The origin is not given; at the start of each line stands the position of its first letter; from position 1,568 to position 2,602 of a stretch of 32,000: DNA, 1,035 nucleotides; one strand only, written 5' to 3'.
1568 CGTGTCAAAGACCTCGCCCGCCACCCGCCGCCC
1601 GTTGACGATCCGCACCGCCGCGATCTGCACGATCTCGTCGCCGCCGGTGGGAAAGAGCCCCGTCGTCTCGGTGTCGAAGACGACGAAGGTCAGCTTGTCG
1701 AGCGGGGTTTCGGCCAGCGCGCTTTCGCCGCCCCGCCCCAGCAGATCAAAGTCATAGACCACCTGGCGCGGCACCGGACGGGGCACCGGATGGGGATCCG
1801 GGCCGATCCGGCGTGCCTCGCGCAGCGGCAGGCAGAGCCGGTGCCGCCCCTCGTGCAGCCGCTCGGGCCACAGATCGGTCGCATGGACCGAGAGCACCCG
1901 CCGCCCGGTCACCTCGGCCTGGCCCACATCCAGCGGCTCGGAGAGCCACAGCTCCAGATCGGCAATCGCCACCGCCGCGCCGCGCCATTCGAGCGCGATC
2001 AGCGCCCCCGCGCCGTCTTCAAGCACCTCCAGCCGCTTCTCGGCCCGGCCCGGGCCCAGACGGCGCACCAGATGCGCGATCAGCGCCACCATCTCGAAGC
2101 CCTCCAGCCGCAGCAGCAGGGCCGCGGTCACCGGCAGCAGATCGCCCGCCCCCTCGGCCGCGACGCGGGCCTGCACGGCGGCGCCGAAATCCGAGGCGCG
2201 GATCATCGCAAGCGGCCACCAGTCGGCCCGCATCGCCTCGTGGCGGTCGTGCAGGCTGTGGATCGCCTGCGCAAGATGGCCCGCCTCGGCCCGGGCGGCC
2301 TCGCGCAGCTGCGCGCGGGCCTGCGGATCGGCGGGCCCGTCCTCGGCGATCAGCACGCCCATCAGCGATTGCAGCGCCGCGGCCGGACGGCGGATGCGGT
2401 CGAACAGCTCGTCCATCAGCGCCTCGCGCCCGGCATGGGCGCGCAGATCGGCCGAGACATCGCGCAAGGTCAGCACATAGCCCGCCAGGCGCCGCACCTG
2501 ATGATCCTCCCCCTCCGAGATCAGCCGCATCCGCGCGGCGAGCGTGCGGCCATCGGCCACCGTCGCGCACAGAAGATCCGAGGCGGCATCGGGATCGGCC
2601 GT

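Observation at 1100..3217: Histidine-kinase look-alike lacking the histidine, with a DEDDh exonuclease as output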

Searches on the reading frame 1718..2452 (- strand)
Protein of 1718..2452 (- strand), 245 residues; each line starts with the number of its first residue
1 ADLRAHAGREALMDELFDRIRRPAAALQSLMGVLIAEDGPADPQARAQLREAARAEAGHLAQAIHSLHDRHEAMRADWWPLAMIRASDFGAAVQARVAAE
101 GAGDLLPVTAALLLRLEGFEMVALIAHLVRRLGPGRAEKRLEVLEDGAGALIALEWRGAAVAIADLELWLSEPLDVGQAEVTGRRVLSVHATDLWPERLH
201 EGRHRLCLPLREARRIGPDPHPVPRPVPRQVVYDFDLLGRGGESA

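Call 13: search_solved_structures(query=A2, max_evalue=10, show_alignments=3)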
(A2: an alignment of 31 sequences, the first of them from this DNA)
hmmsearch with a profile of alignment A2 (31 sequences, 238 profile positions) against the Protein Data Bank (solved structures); distinct sequences matched with E-value up to 10: 5.
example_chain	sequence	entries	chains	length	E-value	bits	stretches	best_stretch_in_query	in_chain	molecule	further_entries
3kht_A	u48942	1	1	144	0.3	13.6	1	15-70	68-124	Response regulator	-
9eiu_A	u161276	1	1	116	0.42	13.2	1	4-49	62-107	Caveolae-associated protein 1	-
1a7e_A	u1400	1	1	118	0.65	12.5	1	8-56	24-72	MYOHEMERYTHRIN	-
1a7d_A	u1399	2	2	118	0.92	12.1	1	8-55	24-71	MYOHEMERYTHRIN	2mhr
5zuv_A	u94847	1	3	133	1.1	11.8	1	18-73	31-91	Spike glycoprotein,Spike glycoprotein,inhibitor EK1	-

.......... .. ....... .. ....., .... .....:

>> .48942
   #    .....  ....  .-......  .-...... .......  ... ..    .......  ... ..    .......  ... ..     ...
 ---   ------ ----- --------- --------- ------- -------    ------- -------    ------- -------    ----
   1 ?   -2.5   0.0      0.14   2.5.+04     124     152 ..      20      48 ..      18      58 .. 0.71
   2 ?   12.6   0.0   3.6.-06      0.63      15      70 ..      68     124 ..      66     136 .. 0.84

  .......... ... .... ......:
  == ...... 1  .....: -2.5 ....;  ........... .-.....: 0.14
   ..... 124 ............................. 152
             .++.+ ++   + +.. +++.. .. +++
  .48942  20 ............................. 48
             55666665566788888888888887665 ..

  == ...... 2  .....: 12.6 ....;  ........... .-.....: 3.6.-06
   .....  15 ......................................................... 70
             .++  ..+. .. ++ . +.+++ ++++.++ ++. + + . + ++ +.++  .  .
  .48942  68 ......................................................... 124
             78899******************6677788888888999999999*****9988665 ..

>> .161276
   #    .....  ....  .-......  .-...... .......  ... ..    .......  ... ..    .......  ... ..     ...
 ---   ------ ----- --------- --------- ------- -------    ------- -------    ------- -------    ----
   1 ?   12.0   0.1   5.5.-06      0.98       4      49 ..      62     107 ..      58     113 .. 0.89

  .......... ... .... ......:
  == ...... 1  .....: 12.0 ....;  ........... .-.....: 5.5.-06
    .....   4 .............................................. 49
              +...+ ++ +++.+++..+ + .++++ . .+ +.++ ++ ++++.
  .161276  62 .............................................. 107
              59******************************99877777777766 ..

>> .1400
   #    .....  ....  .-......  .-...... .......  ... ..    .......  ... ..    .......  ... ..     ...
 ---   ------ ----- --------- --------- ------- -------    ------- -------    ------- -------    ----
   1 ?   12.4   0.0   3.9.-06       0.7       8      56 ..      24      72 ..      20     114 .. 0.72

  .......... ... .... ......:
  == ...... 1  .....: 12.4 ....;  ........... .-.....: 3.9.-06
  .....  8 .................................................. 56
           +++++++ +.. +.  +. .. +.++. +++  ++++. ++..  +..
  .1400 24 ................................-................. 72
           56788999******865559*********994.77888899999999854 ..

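Call 23: predict_structure(alignment_id=A2)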
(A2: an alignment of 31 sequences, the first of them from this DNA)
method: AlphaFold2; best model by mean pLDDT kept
length: 245 residues; sequences in the alignment: 31
mean_pLDDT: 86.5   pTM: 0.63
mean pLDDT of the five models: 86.5, 83.2, 81.6, 81.5, 80.9
residues with pLDDT >= 90: 154; 70-90: 49; 50-70: 34; < 50: 8
segments of 3 or more residues with pLDDT < 50: 231-234, 242-245
pLDDT, mean of each block of 10 residues (from residue 1): 68 86 91 93 95 93 86 62 92 97 96 93 97 97 95 98 98 89 92 94 97 79 58 51 44
secondary structure, 60 per line:
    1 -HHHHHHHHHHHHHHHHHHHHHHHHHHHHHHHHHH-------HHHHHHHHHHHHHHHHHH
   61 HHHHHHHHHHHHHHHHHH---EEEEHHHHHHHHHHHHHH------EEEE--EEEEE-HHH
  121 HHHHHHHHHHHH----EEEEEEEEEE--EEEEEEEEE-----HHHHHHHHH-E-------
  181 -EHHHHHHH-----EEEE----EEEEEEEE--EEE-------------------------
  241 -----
elements in order: H2-35 H43-78 E82-85 H86-99 E106-109 E112-116 H118-132 E137-146 E149-157 H163-171 H183-189 E195-198 E203-210 E213-215

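Call 25: search_protein_representatives(alignment_id=A2)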
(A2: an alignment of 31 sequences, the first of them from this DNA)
Query: 31 sequences, 238 profile positions. Proteins with E-value up to 0.001 (for the whole library): 557; up to 1e-10: 325; up to 1e-30: 43. The best 150 are listed.
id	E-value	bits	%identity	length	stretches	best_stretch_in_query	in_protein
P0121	1.7e-82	292.7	-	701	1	1-237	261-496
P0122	1.1e-78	280.2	-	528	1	2-237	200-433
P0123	3.3e-78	278.7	-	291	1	29-237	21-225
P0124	1.7e-72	260.0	-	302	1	1-237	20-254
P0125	4.5e-72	258.6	-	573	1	2-235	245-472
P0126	1.5e-70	253.6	-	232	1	41-237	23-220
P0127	2.7e-70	252.8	-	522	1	1-234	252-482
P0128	5.5e-61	222.3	-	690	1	1-235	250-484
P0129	2.4e-60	220.2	-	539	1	1-232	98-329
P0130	1.1e-59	218.1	-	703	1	3-233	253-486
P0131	5.9e-59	215.7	-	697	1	1-233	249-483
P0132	4.9e-57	209.4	-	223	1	17-223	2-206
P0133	6.5e-54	199.2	-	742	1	2-231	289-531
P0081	1.6e-50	188.1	-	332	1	1-147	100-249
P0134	1.6e-49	184.8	-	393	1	1-218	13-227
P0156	3.3e-33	131.4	-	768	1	72-237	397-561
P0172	4.9e-29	117.7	-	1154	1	3-232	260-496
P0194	2.3e-25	105.7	-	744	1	2-211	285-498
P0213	1.8e-22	96.3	-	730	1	1-233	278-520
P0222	4.2e-21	91.8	-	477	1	2-233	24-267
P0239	1.1e-19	87.1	-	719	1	7-232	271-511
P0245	2.7e-19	85.9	-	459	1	2-231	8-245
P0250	8.7e-19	84.2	-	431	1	6-233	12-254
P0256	1.4e-18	83.5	-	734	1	3-230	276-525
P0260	1.9e-18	83.1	-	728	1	6-235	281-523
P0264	3.3e-18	82.3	-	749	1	2-232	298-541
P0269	8.5e-18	80.9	-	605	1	2-232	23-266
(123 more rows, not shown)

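Call 26: search_protein_families(library=pfam, proteins=[P0172, P0264, P0245, P0222, P0269, P0256, P0133, P0156, P0194, P0250], max_evalue=0.01)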
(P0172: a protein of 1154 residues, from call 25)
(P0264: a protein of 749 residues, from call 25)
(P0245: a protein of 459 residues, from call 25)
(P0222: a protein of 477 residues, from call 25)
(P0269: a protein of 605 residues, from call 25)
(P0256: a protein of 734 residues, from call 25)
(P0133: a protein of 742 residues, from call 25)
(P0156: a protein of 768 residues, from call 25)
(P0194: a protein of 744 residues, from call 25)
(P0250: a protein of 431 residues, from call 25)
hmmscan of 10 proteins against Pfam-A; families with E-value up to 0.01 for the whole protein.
P0172 (1154 aa): 9 families
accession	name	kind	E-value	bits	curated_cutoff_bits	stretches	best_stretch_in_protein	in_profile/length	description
PF03445.19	DUF294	-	2.3e-39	134.9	21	1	835-976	2-137/138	Putative nucleotidyltransferase DUF294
PF00929.31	RNase_T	-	4.7e-26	92.7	24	1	513-616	1-107/164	Exonuclease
PF10335.14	DUF294_C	-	4.6e-24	85.3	22.5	1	1014-1145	2-137/145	Putative nucleotidyltransferase substrate binding domain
PF00571.33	CBS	-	1.2e-16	61.2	24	2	690-744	1-56/57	CBS domain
PF00989.32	PAS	-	0.00011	22.6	22.6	1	132-181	2-51/113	PAS fold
PF13188.13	PAS_8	-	0.00018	21.8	21.8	1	132-171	2-43/65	PAS domain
PF16473.11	Rv2179c-like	-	0.0028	17.8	27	1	511-610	1-116/177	3'-5' exoribonuclease Rv2179c-like domain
PF00512.31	HisKA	-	0.0031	18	26.9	1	267-318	3-52/66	His Kinase A (phospho-acceptor) domain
PF13482.12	RNase_H_2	-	0.0045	17.4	22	0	514-627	2-93/165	RNase_H superfamily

P0264 (749 aa): 2 families
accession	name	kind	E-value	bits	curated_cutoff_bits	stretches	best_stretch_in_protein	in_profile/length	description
PF00929.31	RNase_T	-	2.2e-33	116.6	24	1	561-717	2-164/164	Exonuclease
PF21762.3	DEDDh_C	-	0.0039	17.8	27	1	639-720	106-188/188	DNA polymerase III subunit epsilon-like, C-terminal domain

P0245 (459 aa): 4 families
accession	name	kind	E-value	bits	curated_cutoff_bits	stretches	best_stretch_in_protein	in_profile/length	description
PF00929.31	RNase_T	-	2e-36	126.5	24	1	266-422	2-164/164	Exonuclease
PF21762.3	DEDDh_C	-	0.0004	21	27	1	343-424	105-187/188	DNA polymerase III subunit epsilon-like, C-terminal domain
PF13482.12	RNase_H_2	-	0.0011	19.4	22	1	267-405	3-117/165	RNase_H superfamily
PF16473.11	Rv2179c-like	-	0.0065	16.6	27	0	266-369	4-123/177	3'-5' exoribonuclease Rv2179c-like domain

P0222 (477 aa): 2 families
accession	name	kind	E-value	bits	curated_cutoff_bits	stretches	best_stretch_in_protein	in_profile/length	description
PF00929.31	RNase_T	-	1.4e-37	130.2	24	1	285-442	1-164/164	Exonuclease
PF16473.11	Rv2179c-like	-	0.00013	22.2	27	1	285-439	3-170/177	3'-5' exoribonuclease Rv2179c-like domain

P0269 (605 aa): 1 family
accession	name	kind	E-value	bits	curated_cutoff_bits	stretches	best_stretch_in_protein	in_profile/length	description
PF00929.31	RNase_T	-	3.9e-24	86.5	24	1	286-407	2-129/164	Exonuclease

P0256 (734 aa): 4 families
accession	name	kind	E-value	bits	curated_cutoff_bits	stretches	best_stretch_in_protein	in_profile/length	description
PF00929.31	RNase_T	-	8.3e-35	121.2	24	1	546-702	2-164/164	Exonuclease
PF00512.31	HisKA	-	0.00052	20.4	26.9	1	282-339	2-57/66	His Kinase A (phospho-acceptor) domain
PF13482.12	RNase_H_2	-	0.0013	19.2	22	0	547-570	3-25/165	RNase_H superfamily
PF12860.13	PAS_7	-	0.0092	16.6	27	0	193-278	30-113/115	PAS fold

P0133 (742 aa): 2 families
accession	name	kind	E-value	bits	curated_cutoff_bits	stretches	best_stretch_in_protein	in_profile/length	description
PF00929.31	RNase_T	-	1e-29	104.6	24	1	548-704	1-161/164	Exonuclease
PF01612.26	DNA_pol_A_exo1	-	0.00028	21.2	23.6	1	630-684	78-127/173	3'-5' exonuclease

P0156 (768 aa): 3 families
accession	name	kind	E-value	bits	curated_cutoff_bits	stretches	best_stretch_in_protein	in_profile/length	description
PF00929.31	RNase_T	-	7e-37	127.9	24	1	574-731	1-163/164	Exonuclease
PF01612.26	DNA_pol_A_exo1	-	2.3e-05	24.7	23.6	1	655-709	78-127/173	3'-5' exonuclease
PF21762.3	DEDDh_C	-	0.0043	17.7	27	1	653-735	107-188/188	DNA polymerase III subunit epsilon-like, C-terminal domain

P0194 (744 aa): 1 family
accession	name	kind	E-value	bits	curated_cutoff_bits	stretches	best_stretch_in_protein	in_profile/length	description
PF00929.31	RNase_T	-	3.2e-29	103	24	1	543-709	1-164/164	Exonuclease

P0250 (431 aa): 0 families

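Call 27: fold_search(model_id=the predicted structure, library=pdb)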
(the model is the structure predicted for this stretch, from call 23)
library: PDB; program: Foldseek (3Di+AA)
matches with E <= 10: 703; with E <= 0.001: 275
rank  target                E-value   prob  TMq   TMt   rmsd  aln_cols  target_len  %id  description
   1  6rgz_A                2.1e-09  1.00  0.42  0.43  20.6       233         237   13  Revisiting pH-gated conformational switch. Complex HK853-RR468 pH 6.5 (released 2020-02-19)
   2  5uht_A                4.5e-09  1.00  0.41  0.42  20.2       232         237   12  Structure of the Thermotoga maritima HK853-BeF3-RR468 complex at pH 5.0 (released 2017-12-27)
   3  6azr_A                8.2e-09  1.00  0.39  0.41  20.0       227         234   14  Crystal structure of the T264A HK853cp-BeF3-RR468 complex (released 2017-12-27)
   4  6rfv_B                8.6e-09  1.00  0.40  0.42  19.9       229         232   13  Revisiting pH-gated conformational switch. Complex HK853-RR468 pH 7 (released 2020-02-19)
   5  4q20_B                8.6e-09  1.00  0.39  0.42  19.0       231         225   19  Crystal structure of a C-terminal part of tyrosine kinase (DivL) from Caulobacter crescentus CB15 at 2.50 A resolution (released 2014-04-23)
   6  6rh0_B                8.6e-09  1.00  0.38  0.39  20.4       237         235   15  Revisiting pH-gated conformational switch. Complex HK853-RR468 pH 5.5 (released 2020-02-19)
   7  3dge_A                9.7e-09  1.00  0.40  0.41  19.8       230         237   13  Structure of a histidine kinase-response regulator complex reveals insights into Two-component signaling and a novel c (released 2009-07-07)
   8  8vc9_F                1.1e-08  1.00  0.39  0.29   9.2       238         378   15  Hybrid response regulator LvrB from Leptospira / phosphorylated REC form (released 2024-12-18)
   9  6rh7_A                1.1e-08  1.00  0.35  0.36  20.6       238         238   13  Revisiting pH-gated conformational switch. Complex HK853 mutant H260A -RR468 mutant D53A pH 7.5 (released 2020-02-19)
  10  6rfv_A                1.2e-08  1.00  0.40  0.42  20.0       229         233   13  Revisiting pH-gated conformational switch. Complex HK853-RR468 pH 7 (released 2020-02-19)
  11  6rgy_B                1.8e-08  1.00  0.40  0.41  19.9       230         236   15  Revisiting pH-gated conformational switch. Complex HK853-RR468 pH 7.5 (released 2020-02-19)
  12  4q20_A                1.9e-08  1.00  0.41  0.43  20.7       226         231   17  Crystal structure of a C-terminal part of tyrosine kinase (DivL) from Caulobacter crescentus CB15 at 2.50 A resolution (released 2014-04-23)
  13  6rh0_A                2.4e-08  1.00  0.39  0.41  19.9       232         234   14  Revisiting pH-gated conformational switch. Complex HK853-RR468 pH 5.5 (released 2020-02-19)
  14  4jav_A                2.5e-08  1.00  0.38  0.38  19.1       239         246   17  Structural basis of a rationally rewired protein-protein interface (HK853wt and RR468mutant V13P, L14I, I17M and N21V) (released 2013-09-04)
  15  8vc9_E                2.7e-08  1.00  0.38  0.27   9.2       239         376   12  Hybrid response regulator LvrB from Leptospira / phosphorylated REC form (released 2024-12-18)
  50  8g3a_D                3.3e-06  1.00  0.40  0.31  20.4       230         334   11  BceAB-S nucleotide free TM state 1 (released 2023-06-21)
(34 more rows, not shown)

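Call 31: find_related_loci(query=A2, collection=genome_contigs, flank=9000)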
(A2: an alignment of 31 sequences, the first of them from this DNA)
Query A2 (245 aa) in genome_contigs; peptide patterns used: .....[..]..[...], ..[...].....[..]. (x = any residue, [..] = any of these).
600 stretches matched a pattern (row limit reached: there are more); 328 encode a relative of the query (tblastn E <= 1e-3); the best 80 are kept; 80 distinct loci.
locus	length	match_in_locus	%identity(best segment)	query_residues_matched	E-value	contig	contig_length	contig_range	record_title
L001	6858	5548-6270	90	1-245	5e-138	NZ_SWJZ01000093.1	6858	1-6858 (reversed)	Rhodobacter capsulatus strain SP108 NODE_95_length_6772_cov_73.411842, whole genome shotgun sequence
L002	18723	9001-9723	85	1-245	2e-130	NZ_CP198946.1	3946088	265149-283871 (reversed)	Rhodobacter capsulatus strain SP18 chromosome, complete genome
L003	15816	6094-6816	85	1-245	3e-130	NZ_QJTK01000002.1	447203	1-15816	Rhodobacter viridis strain JA737 Ga0191652_102, whole genome shotgun sequence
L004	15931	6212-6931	80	1-244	1e-123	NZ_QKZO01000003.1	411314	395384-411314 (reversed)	Rhodobacter capsulatus strain DSM 1710 LY44DRAFT_scaffold00003.3, whole genome shotgun sequence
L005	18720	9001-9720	80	1-244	6e-122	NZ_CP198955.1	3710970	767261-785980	Rhodobacter capsulatus strain SP36 chromosome, complete genome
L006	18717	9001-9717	69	1-243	5e-104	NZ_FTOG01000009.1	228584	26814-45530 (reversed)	Rhodobacter aestuarii strain DSM 19945, whole genome shotgun sequence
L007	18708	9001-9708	73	1-240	2e-101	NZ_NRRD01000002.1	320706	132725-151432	Rhodobacter sp. TJ_12 scaffold0002, whole genome shotgun sequence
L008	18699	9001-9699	67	2-240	2e-94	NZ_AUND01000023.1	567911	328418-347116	Thioclava pacifica DSM 10166 contig3, whole genome shotgun sequence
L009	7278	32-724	68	2-239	4e-94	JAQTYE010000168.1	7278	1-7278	MAG: Paracoccaceae bacterium isolate STC_3 NODE_26811_length_7278_cov_2.312264_Sandtown_C, whole genome shotgun sequence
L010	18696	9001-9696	68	2-240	5e-94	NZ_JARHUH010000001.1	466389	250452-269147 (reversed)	Paenirhodobacter sp. CAU 1674 contig1, whole genome shotgun sequence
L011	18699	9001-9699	67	2-240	2e-94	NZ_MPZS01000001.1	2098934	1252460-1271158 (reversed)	Thioclava marina strain 11.10-0-13 contig1, whole genome shotgun sequence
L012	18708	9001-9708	67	2-244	7e-94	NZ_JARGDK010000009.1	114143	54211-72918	Pseudothioclava nitratireducens strain MCCC 1A06955 NODE_9_length_114143_cov_230.770054, whole genome shotgun sequence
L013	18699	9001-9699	67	2-240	8e-93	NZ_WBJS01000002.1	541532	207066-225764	Thioclava sp. JE_KL1 scaffold_1, whole genome shotgun sequence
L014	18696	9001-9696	66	2-240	7e-92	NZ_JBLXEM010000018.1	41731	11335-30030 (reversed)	MAG: Thioclava sp. isolate ES23-02 S23maxbin_out.009RE.5K@18, whole genome shotgun sequence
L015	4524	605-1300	65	2-240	5e-91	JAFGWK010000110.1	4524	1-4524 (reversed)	MAG: Rhodobacteraceae bacterium isolate ZodW_Metabat.253 k87_4701575, whole genome shotgun sequence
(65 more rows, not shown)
